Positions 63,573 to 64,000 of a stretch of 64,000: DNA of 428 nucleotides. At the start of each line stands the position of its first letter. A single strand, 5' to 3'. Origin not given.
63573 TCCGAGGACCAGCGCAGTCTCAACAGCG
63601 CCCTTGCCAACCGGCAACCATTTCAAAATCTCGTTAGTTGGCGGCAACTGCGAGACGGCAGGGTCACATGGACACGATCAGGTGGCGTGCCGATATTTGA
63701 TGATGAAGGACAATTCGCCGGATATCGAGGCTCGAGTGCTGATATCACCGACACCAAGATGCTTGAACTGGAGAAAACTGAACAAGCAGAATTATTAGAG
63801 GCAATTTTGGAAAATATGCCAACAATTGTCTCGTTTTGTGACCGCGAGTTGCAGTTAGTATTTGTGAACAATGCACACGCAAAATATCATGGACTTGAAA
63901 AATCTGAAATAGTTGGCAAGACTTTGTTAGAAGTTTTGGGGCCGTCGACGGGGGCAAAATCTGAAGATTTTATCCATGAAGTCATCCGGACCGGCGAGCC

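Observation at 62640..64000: Very AT-rich island followed by a compositionally mosaic GAF-PAS sensor gene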

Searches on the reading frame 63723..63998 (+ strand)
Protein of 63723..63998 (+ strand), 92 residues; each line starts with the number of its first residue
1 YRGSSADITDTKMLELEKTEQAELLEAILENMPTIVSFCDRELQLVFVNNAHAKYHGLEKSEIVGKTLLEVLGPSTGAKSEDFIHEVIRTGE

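Call 45: search_protein_representatives(protein=window:63723-63998:+)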
Query: 92 residues. Proteins with E-value up to 0.001 (for the whole library): 29921; up to 1e-10: 3685; up to 1e-30: 47. The best 150 are listed.
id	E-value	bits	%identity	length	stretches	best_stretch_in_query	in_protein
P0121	6.3e-55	198.5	35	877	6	6-91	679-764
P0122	1.7e-49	181.2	29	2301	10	5-91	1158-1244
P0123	8.9e-47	172.5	30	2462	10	6-92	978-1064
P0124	1.1e-46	172.3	29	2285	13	3-78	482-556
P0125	4.6e-46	170.3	28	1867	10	3-77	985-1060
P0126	5.8e-46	169.9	27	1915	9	5-81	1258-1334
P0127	1.3e-45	168.8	26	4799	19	4-90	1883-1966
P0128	2.7e-43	161.4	31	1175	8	7-92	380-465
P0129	5.8e-42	157.2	28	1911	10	17-78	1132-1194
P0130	1.1e-40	153.0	30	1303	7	3-75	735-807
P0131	4.0e-40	151.3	32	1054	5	5-92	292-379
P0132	8.6e-40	150.3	28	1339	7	6-89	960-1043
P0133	2.0e-39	149.1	29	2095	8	7-80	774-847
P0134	1.2e-38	146.6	28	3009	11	5-91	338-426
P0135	1.5e-38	146.3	29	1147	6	6-88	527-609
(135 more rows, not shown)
